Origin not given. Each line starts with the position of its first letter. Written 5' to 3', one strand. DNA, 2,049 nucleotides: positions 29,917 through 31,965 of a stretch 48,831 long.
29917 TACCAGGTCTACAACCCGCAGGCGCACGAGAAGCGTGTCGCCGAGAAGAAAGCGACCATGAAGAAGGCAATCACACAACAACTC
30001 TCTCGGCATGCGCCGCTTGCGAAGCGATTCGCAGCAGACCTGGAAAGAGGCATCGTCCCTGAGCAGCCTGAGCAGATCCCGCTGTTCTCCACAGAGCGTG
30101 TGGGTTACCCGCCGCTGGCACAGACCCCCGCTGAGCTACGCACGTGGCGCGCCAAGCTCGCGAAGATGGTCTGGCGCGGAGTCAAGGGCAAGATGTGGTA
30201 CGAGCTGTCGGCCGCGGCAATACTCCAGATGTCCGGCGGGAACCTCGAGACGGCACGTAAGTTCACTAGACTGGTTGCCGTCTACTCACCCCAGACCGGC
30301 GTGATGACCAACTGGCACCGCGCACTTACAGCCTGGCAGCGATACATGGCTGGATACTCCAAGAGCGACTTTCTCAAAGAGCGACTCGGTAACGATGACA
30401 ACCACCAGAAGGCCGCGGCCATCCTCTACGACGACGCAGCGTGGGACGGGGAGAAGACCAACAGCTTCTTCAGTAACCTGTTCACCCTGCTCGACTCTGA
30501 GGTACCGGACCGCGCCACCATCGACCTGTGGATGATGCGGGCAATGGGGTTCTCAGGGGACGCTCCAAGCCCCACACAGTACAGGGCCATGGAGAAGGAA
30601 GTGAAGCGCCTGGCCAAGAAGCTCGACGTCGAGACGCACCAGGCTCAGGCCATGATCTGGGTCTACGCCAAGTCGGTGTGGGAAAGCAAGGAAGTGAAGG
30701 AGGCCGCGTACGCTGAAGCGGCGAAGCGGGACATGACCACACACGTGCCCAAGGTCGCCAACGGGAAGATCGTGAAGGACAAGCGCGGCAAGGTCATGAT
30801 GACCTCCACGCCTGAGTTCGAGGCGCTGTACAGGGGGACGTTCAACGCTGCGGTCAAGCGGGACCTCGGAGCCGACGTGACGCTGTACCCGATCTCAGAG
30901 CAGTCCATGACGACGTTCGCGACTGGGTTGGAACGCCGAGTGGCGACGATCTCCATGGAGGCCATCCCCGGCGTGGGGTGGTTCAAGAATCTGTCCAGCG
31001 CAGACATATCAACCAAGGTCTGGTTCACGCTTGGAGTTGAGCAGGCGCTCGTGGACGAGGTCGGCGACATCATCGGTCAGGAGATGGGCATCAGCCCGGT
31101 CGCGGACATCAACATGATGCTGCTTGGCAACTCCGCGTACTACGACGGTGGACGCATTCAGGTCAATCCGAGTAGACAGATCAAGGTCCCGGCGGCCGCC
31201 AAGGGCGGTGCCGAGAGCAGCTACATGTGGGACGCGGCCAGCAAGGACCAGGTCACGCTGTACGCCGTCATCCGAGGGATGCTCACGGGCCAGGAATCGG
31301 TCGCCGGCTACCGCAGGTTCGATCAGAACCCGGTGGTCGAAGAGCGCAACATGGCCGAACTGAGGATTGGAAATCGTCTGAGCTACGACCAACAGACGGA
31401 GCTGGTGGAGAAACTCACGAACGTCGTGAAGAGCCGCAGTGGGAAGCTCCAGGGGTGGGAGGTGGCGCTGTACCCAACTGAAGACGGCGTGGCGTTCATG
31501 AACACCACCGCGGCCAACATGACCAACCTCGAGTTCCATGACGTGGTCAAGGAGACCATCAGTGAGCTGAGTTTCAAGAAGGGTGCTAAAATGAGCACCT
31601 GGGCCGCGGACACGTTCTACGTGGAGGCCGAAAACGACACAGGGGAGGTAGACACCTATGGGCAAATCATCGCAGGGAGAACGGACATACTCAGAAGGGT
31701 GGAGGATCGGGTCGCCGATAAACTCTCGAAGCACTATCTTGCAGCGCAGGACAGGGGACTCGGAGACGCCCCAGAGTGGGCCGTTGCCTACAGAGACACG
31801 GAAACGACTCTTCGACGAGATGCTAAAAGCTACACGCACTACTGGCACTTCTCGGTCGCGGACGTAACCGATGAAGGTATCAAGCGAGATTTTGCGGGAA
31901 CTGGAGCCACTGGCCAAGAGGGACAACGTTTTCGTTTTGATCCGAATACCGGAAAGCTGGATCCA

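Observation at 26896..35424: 2842-aa single ORF with two duplicated HExxH (zincin-like) modules, preceded by low-complexity and membrane proteins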

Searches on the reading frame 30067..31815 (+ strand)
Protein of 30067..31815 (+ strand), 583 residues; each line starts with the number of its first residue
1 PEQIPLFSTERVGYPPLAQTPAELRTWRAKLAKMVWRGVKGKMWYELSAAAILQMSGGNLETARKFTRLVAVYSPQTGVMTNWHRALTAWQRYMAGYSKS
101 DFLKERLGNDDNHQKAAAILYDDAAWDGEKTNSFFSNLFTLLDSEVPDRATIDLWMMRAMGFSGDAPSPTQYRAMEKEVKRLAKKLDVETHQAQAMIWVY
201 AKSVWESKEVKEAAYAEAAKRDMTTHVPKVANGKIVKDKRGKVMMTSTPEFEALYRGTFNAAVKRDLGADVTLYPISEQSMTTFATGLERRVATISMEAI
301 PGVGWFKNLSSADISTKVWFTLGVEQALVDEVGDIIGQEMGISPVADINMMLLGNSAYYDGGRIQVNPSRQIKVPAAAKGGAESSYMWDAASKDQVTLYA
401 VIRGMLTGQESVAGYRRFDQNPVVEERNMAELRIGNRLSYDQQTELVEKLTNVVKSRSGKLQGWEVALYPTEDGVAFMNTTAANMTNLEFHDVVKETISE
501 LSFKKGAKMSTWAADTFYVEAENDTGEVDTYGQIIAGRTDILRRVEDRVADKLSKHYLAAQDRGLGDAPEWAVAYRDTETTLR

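Call 86: search_solved_structures(query=A5, max_evalue=10, show_alignments=2)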
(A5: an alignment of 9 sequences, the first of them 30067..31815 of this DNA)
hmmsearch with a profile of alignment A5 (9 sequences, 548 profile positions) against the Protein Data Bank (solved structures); distinct sequences matched with E-value up to 10: 1.
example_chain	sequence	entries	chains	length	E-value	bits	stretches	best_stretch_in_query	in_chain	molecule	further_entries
7xi5_A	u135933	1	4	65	1.4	10.5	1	55-96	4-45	Transcriptional regulator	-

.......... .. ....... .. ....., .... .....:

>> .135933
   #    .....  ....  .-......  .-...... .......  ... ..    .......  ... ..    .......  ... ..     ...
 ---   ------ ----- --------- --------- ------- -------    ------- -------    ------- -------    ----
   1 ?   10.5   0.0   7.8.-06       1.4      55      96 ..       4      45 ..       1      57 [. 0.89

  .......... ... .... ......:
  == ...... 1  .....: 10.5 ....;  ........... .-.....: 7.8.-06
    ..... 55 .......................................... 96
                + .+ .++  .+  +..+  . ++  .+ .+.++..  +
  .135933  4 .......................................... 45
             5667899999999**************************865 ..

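Call 87: search_protein_families(library=pfam, alignment_id=A5, max_evalue=10)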
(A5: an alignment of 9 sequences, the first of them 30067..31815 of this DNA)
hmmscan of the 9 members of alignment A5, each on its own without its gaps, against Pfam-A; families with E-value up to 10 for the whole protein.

A. member 1, window:30067-31815:+ (583 aa): 2 families
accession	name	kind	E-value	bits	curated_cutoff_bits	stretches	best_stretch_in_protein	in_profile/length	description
PF23802.1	DUF7178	-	1e-10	42.3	27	1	39-202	32-190/193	Family of unknown function (DUF7178)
PF18371.6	FAD_SOX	-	0.017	15.8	26.5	1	49-128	22-100/104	Flavin adenine dinucleotide (FAD)-dependent sulfhydryl oxidase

B. families by the number of members that match (of 9 scanned): 8 families
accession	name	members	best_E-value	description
PF23802.1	DUF7178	9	2.1e-14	Family of unknown function (DUF7178)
PF18371.6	FAD_SOX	2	0.017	Flavin adenine dinucleotide (FAD)-dependent sulfhydryl oxidase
PF25055.1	DUF7792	1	0.15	Domain of unknown function (DUF7792)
PF17782.7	DprA_WH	1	0.17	DprA winged helix domain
PF15388.11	FAM117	1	0.21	Protein Family FAM117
PF15163.11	Meiosis_expr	1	0.23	Meiosis-expressed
PF11994.14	DUF3489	1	0.25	Protein of unknown function (DUF3489)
PF15180.11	NPBW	1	0.47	Neuropeptides B and W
